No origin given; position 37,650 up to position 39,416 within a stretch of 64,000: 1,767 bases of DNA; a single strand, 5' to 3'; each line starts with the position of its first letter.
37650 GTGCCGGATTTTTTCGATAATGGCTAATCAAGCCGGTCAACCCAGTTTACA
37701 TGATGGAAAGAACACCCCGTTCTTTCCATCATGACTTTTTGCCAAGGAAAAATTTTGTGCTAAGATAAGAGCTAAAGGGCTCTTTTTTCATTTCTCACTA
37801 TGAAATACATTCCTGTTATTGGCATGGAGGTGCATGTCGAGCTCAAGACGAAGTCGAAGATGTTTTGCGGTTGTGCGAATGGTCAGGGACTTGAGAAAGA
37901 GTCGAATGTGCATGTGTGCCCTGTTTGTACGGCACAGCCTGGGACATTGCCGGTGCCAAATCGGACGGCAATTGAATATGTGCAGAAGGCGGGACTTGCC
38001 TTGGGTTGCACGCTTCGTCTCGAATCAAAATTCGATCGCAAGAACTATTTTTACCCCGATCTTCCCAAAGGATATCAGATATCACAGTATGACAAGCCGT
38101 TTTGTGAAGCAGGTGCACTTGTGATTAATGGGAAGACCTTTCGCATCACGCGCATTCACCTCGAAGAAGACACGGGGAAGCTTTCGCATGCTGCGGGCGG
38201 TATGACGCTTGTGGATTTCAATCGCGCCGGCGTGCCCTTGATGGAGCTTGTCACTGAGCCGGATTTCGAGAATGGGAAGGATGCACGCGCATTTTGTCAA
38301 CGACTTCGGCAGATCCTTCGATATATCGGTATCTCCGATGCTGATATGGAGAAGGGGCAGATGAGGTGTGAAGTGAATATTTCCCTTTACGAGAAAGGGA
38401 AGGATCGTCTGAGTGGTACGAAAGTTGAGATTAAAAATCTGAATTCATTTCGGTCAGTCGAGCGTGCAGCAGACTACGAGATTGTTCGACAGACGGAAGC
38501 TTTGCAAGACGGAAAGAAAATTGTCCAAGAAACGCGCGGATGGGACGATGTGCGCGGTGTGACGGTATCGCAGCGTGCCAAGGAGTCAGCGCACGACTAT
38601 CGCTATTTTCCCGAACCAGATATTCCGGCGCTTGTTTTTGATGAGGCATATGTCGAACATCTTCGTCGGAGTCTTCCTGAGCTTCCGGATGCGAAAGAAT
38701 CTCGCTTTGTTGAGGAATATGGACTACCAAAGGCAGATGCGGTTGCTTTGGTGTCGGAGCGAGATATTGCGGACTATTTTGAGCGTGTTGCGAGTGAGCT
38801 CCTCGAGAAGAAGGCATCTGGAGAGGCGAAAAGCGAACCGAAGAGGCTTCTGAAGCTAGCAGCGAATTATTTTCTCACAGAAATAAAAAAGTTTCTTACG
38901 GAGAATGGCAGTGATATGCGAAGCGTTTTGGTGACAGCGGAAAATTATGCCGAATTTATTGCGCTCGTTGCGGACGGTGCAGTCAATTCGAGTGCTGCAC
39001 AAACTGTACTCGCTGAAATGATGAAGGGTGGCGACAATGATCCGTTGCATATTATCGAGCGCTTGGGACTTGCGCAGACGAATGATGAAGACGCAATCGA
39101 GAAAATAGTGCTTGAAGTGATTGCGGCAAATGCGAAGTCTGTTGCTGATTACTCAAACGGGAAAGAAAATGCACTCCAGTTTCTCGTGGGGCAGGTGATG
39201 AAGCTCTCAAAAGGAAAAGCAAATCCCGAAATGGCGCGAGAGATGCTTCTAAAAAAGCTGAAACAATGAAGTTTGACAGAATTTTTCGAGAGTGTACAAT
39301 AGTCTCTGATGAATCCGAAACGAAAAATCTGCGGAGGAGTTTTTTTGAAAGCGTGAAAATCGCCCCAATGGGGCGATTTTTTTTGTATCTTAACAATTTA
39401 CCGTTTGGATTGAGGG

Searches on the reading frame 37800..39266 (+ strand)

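Call 71: search_protein_families(library=pfam, proteins=[window:37800-39266:+], max_evalue=0.00001)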
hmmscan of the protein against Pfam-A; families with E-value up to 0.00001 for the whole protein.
window:37800-39266:+ (489 aa): 2 families
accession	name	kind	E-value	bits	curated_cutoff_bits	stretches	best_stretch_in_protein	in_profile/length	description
PF02934.20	GatB_N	-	1.8e-111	372.2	23.4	1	6-286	2-277/277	GatB/GatE catalytic domain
PF02637.23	GatB_Yqey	-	2.2e-41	141.6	27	1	351-487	13-148/148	GatB domain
